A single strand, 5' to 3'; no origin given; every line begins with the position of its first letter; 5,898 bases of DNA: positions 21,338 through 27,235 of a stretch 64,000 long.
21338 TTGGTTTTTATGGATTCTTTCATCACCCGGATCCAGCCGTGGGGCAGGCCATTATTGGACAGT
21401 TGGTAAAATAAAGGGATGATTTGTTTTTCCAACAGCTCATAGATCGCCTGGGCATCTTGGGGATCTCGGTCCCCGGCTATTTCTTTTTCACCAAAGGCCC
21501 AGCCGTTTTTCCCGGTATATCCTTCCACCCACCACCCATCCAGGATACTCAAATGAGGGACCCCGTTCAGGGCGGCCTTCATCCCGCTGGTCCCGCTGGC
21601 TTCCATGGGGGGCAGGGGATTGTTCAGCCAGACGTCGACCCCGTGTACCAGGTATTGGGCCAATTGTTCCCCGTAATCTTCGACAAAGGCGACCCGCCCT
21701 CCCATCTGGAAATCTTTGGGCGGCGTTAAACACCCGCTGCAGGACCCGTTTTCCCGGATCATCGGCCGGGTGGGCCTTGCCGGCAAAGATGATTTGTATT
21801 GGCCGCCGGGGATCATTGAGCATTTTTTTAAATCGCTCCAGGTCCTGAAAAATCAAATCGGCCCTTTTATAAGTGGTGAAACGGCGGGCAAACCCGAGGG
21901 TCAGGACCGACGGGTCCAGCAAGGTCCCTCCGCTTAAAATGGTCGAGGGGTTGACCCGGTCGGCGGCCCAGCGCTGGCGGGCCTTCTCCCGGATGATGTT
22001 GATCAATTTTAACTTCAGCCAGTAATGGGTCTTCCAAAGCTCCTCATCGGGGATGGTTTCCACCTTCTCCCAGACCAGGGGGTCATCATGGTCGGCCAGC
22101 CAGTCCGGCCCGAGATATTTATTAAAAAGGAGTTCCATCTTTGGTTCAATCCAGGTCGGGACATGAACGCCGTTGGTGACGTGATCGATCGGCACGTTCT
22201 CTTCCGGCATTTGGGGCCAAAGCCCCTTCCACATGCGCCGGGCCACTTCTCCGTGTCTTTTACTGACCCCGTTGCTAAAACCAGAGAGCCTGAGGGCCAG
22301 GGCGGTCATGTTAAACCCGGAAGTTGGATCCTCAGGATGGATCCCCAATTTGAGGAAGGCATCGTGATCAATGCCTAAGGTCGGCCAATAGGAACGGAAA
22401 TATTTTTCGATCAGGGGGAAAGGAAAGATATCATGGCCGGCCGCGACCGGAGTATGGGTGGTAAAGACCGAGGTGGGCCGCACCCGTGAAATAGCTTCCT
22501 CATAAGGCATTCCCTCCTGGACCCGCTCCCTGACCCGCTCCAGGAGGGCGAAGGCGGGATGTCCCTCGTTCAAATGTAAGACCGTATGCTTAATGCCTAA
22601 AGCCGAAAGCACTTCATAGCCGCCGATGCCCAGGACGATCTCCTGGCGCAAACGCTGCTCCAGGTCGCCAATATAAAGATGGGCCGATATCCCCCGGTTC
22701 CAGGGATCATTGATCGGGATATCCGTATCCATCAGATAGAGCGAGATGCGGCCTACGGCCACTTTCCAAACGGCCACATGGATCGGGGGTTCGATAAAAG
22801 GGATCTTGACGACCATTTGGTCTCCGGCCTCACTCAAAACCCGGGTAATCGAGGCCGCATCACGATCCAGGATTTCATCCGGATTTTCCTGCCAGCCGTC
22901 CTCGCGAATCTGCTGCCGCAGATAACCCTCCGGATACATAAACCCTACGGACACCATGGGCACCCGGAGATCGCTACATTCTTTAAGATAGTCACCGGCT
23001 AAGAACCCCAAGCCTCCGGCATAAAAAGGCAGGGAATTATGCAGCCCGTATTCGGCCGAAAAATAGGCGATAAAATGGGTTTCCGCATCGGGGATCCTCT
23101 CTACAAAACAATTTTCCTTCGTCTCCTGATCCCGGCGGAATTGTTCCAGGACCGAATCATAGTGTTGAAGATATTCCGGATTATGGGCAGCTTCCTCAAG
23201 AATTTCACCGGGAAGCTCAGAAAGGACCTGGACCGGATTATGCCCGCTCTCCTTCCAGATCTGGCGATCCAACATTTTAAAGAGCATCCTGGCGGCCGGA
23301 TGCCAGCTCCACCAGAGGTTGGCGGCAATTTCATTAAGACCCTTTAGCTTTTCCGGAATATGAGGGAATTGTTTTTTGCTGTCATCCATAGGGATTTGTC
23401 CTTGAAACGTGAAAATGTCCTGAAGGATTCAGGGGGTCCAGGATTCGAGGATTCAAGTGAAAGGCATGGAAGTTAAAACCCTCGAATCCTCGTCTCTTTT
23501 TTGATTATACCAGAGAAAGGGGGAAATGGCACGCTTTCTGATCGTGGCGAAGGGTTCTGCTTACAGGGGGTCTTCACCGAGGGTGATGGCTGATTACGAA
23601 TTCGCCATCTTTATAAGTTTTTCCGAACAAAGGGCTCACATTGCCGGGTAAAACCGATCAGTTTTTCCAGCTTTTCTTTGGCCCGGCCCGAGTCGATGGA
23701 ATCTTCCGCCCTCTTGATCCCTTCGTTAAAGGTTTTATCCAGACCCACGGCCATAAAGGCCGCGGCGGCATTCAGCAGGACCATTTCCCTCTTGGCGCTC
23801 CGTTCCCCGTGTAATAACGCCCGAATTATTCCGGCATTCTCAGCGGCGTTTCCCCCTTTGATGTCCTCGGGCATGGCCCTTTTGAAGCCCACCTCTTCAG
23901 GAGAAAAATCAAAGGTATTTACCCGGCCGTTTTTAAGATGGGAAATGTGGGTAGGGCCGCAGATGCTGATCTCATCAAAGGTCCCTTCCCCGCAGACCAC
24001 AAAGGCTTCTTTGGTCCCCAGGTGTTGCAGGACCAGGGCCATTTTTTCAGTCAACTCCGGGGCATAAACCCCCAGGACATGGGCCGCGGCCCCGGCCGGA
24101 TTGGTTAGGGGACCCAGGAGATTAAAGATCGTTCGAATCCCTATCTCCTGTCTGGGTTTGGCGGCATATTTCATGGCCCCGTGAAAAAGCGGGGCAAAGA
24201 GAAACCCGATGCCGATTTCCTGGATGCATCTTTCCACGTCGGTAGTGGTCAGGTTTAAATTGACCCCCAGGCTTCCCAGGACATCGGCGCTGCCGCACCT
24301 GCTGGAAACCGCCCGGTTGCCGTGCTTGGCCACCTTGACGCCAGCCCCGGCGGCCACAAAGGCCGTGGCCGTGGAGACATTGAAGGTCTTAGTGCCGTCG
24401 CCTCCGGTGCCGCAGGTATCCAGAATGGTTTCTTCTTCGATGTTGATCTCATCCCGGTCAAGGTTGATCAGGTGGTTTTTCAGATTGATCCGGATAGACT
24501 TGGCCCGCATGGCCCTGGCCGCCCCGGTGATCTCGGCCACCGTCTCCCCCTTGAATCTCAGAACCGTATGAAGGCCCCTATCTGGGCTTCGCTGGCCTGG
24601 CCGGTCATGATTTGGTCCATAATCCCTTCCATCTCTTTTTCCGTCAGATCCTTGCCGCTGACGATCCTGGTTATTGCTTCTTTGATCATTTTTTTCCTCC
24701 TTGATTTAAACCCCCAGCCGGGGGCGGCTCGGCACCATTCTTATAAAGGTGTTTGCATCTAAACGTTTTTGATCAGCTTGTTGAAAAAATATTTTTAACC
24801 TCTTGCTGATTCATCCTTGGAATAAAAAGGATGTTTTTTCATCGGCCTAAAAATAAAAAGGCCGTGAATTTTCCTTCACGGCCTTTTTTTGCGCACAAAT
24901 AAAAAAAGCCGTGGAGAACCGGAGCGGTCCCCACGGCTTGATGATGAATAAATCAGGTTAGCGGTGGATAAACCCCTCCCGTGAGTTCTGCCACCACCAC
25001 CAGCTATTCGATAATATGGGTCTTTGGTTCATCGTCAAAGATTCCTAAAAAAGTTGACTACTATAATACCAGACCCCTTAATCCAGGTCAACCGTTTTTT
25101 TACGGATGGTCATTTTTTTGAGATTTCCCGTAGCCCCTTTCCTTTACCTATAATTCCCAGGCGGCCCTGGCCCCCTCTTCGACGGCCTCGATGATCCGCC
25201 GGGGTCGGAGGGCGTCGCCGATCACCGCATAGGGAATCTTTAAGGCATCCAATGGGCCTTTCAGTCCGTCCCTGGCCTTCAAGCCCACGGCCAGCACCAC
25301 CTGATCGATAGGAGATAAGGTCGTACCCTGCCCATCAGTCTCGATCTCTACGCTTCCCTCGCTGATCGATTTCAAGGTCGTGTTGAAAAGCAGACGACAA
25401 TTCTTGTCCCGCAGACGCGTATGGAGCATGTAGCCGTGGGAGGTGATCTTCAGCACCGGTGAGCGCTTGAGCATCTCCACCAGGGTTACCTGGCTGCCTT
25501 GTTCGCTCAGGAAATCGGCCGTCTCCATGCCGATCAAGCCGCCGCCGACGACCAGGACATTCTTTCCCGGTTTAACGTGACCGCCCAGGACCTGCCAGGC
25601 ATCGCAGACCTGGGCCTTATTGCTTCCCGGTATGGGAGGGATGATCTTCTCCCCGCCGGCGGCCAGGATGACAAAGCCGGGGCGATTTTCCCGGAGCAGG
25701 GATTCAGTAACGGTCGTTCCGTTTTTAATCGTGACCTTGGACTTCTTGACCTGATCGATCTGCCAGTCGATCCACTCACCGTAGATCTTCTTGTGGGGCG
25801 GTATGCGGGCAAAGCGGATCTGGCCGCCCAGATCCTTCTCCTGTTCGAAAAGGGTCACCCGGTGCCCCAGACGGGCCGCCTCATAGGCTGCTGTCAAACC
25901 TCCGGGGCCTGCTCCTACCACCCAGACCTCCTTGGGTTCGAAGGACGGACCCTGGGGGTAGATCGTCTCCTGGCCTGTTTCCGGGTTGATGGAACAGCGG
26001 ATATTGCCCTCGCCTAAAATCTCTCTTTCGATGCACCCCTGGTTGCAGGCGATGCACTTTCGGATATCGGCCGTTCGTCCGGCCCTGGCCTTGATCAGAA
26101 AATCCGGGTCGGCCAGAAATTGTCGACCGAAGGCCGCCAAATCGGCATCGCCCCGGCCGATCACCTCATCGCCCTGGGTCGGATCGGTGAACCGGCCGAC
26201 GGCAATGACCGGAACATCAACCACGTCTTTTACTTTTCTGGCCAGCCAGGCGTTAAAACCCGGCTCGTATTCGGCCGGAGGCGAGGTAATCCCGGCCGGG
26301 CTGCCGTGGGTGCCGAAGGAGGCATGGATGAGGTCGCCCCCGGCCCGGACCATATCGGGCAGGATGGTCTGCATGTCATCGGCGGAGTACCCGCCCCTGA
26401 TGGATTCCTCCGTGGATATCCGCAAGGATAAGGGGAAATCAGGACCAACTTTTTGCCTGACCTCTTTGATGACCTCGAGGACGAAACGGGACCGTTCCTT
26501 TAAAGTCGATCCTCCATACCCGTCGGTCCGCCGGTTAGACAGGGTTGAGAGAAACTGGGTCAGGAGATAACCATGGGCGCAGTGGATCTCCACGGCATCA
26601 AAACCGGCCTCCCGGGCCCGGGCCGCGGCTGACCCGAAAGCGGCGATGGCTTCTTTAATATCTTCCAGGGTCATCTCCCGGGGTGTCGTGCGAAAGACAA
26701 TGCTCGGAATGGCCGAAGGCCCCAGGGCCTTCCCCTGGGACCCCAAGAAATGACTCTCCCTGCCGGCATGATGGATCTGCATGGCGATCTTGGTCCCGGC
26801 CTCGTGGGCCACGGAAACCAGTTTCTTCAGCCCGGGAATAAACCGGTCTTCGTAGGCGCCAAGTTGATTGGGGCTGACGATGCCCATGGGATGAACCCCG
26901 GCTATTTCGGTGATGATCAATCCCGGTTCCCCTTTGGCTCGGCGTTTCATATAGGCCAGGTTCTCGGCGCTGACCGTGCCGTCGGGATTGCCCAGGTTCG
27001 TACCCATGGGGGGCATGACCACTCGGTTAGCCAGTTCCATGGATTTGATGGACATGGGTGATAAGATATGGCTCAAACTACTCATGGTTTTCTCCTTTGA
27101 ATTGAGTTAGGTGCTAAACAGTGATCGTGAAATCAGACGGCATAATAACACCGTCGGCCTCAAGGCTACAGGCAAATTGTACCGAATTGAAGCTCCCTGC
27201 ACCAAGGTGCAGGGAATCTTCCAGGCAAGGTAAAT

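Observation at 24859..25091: Ribosome-mediated Trp attenuator with a WWWW leader peptide and two coupled terminators, controlling a solitary trpD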

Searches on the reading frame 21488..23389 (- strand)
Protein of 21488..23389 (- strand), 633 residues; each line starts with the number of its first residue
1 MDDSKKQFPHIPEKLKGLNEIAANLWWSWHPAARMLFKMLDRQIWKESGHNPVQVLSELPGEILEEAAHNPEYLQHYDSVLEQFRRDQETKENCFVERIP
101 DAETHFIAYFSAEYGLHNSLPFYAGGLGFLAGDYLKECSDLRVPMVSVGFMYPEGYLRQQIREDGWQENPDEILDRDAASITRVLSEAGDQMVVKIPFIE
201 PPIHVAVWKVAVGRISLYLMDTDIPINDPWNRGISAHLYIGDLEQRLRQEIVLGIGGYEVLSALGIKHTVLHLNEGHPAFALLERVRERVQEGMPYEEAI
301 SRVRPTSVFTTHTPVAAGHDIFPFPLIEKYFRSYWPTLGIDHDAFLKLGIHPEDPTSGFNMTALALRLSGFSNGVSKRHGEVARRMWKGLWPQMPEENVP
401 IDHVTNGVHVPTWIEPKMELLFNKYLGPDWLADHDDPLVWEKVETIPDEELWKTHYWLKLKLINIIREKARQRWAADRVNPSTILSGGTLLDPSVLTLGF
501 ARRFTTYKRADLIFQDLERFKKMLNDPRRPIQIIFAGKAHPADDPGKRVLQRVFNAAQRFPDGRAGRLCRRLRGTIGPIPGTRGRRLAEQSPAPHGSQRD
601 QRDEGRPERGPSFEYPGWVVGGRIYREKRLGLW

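Call 13: search_protein_families(library=pfam, proteins=[window:21488-23389:-])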
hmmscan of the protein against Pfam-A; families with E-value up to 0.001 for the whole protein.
window:21488-23389:- (633 aa): 2 families
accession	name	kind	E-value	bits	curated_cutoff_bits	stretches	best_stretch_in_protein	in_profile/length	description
PF11897.13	DUF3417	-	9.1e-35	119.8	25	1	11-120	1-109/109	Protein of unknown function (DUF3417)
PF00343.26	Phosphorylase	-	2.3e-18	66.3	27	1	267-558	216-513/713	Carbohydrate phosphorylase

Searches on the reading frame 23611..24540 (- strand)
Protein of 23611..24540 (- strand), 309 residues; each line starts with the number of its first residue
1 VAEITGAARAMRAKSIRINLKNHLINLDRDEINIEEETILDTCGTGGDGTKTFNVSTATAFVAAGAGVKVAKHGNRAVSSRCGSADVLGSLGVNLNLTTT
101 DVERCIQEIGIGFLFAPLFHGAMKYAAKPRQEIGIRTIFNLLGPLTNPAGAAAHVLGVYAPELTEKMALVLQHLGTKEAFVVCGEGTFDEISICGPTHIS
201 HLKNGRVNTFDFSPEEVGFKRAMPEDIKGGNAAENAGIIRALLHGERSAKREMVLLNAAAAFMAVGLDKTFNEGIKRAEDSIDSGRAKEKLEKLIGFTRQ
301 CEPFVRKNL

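Call 13: search_protein_families(library=pfam, proteins=[window:23611-24540:-])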
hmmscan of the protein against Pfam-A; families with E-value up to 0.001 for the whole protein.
window:23611-24540:- (309 aa): 1 family
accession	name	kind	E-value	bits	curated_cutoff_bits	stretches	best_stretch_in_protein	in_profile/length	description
PF00591.27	Glycos_transf_3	-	9.2e-95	317.5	27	1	37-287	2-252/253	Glycosyl transferase family, a/b domain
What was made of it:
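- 23611..24567 (-): trpD, codons 42-359 plus stop, in the shifted frame. The repaired protein is anthranilate phosphoribosyltransferase. Pfam Glycos_transf_3 (call 13).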

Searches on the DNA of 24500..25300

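Call 7: search_rna_families(source=window, start=24500, end=25300, threshold=evalue, max_evalue=10, show_alignments=3)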
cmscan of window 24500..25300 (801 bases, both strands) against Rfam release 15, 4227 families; matches with E-value up to 10: 25.
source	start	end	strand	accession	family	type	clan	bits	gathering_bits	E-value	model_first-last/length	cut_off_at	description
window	24777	24898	+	RF00121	MicC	Gene; sRNA;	-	37.3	90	0.00096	1-123/123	no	MicC RNA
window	24849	24935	-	RF04312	trpB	Cis-reg;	-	30.9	59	0.032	1-107/107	no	trpB ncRNA motif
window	24783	24888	+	RF01820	RsaE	Gene; sRNA;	-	28.8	79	0.014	1-112/112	no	RNA Staph. aureus E (RoxS)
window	24778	24891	+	RF02449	ncr1015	Gene; sRNA;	-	26.4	60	0.2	1-121/121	no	Bacillus sRNA ncr1015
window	24759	24942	+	RF02901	AaHKsRNA41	Gene; sRNA;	-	23.1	97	0.0051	1-187/187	no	Aggregatibacter sRNA 41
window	24873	24919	-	RF03640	mir-3747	Gene; miRNA;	-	22.2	63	0.088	1-67/67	no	mir-3747 microRNA precursor family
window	24896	24987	-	RF02892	SR6_antitoxin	Gene; antisense;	-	21.5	55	0.46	1-104/104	no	Bacillus SR6 antitoxin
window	24871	24917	+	RF03640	mir-3747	Gene; miRNA;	-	20.9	63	0.19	1-67/67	no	mir-3747 microRNA precursor family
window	24878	24912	-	RF02266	XIST_intron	Gene; lncRNA;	-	20.7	70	0.55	1-68/68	no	XIST 3' intron conserved motif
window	24742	24892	+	RF02637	EF0408_EF0409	Gene; sRNA;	-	20.4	440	0.005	1-412/412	no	Enterococcus sRNA EF0408_EF0409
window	24860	24942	+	RF02875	AS-pc01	Gene; antisense;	-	20.2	79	0.61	1-99/99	no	Antisense to pHK01_035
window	24821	24891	+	RF01859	Phe_leader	Cis-reg; leader;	-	20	55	1.2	1-125/125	no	Phenylalanine leader peptide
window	24872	24918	+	RF03734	mir-4773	Gene; miRNA;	-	19.6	100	1.1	1-78/78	no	mir-4773 microRNA precursor family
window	24687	24750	-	RF02980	freshwater-2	Cis-reg;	-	19.3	49.9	2.3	1-84/84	no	freshwater-2 RNA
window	24834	24953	+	RF03532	SQ2397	Cis-reg;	-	18.3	100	1.2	1-243/243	no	Cis-regulator of HTH transcription factor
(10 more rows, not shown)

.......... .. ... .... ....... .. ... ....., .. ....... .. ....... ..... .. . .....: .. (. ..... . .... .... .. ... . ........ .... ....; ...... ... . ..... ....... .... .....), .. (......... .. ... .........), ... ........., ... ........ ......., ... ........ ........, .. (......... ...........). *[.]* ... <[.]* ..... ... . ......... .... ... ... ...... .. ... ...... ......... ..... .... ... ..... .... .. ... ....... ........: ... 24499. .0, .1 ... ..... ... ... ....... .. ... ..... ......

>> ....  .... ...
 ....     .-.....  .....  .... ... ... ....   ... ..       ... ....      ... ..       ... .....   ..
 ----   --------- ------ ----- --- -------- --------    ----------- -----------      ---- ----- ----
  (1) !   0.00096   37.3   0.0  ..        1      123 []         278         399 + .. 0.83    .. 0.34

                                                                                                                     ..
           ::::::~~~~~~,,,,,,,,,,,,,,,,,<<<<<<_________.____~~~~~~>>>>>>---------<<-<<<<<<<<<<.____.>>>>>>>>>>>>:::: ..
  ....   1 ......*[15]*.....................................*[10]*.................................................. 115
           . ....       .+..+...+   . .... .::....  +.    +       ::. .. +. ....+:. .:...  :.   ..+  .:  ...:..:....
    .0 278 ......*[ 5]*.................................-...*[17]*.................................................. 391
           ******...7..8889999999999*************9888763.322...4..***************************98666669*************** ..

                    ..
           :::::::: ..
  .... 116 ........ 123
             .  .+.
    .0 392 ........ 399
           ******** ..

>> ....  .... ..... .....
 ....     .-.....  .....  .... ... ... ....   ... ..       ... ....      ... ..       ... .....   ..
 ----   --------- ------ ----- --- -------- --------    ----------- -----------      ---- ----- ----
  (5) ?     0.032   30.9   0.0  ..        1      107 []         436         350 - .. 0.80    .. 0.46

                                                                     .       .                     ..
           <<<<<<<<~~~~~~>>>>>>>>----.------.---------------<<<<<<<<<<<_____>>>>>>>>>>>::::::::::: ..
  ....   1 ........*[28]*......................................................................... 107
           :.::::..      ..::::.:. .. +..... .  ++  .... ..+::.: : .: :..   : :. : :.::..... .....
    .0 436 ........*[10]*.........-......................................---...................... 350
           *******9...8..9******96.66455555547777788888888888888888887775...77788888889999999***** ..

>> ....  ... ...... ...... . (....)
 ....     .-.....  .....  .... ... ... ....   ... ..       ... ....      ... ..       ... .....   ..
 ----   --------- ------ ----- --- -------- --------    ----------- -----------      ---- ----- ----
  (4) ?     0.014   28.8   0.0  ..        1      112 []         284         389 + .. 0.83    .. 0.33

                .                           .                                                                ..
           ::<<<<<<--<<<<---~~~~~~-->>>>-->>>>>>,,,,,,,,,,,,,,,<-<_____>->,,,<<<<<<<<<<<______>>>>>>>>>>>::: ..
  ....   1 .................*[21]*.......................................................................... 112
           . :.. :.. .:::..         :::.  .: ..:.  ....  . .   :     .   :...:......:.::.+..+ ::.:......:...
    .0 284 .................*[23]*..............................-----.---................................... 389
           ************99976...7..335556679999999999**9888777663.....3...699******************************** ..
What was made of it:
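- On Rfam RF04312 trpB motif: 30.9 bits, E = 0.032, over 24849-24935 (call 7).
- Closest known: trpB ncRNA motif. Different: The match is sub-threshold (30.9 vs 59 bits; call 7).
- There is a weak, sub-threshold resemblance to the trpB riboswitch-candidate motif RF04312: 30.9 bits against a gathering score of 59 (call 7).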

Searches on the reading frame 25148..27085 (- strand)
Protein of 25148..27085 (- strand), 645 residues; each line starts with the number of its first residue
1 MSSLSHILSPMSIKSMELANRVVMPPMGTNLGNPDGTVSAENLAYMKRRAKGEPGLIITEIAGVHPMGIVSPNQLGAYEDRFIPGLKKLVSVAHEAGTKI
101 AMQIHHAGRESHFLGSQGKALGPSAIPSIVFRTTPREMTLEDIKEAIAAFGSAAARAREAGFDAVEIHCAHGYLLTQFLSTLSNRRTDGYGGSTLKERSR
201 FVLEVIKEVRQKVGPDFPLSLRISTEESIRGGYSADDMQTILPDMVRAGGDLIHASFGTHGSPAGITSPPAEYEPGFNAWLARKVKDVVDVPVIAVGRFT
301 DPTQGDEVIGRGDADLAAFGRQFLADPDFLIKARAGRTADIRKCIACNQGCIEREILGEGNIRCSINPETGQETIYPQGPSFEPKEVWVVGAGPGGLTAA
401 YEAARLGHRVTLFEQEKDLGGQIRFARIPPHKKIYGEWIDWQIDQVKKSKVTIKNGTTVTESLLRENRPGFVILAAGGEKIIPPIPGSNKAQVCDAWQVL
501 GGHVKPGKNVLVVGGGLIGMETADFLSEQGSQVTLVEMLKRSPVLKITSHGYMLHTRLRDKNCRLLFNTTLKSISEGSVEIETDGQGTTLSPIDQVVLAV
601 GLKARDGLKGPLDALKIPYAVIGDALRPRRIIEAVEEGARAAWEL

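Call 13: search_protein_families(library=pfam, proteins=[window:25148-27085:-])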
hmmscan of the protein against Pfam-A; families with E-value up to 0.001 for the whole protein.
window:25148-27085:- (645 aa): 17 families
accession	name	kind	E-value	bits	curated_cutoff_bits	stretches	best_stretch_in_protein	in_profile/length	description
PF00724.26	Oxidored_FMN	-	1.6e-77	261.5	27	1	8-338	3-340/342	NADH:flavin oxidoreductase / NADH oxidase family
PF07992.20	Pyr_redox_2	-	1.4e-28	100.6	26.1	1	386-608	2-243/291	Pyridine nucleotide-disulphide oxidoreductase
PF01266.30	DAO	-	6.4e-17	62.5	27.9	1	387-421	2-37/353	FAD dependent oxidoreductase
PF13450.12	NAD_binding_8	-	1.2e-16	61.1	21.9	1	389-429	1-41/68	NAD(P)-binding Rossmann-like domain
PF00070.33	Pyr_redox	-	1.6e-16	61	22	1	509-579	1-71/82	Pyridine nucleotide-disulphide oxidoreductase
PF12831.13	FAD_oxidored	-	1e-11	45.2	27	1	386-429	1-44/416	FAD dependent oxidoreductase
PF00890.30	FAD_binding_2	-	2.3e-11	44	20.4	1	387-426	2-41/414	FAD binding domain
PF03486.20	HI0933_like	-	2.3e-10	40.8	50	1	386-425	2-41/244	HI0933-like protein Rossmann domain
PF13738.12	Pyr_redox_3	-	2.7e-10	40.4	30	1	471-603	127-268/305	Pyridine nucleotide-disulphide oxidoreductase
PF01494.25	FAD_binding_3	-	1.2e-09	38.3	22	1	509-541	3-35/349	FAD binding domain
PF01134.28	GIDA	-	1.9e-09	37.5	22.1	1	387-418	2-33/391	Glucose inhibited division protein A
PF01262.27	AlaDh_PNT_C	-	9.6e-09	35.4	23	1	369-419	13-63/214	Alanine dehydrogenase/PNT, C-terminal domain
PF01946.23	Thi4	-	6.8e-06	25.9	26.2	1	385-422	18-56/235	Thi4 family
PF13241.12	NAD_binding_7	-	5.3e-05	24.2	22.1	0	507-536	7-36/104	Putative NAD(P)-binding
PF01261.30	AP_endonuc_2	-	5.9e-05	23.3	31.1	0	23-119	46-140/249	Xylose isomerase-like TIM barrel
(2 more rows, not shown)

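Call 33: find_encoding_contigs(protein=window:25148-27085:-, flank=6000, max_places=6)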
Protein window:25148-27085:- (645 aa): no gene with exactly this product is on record in the collection.
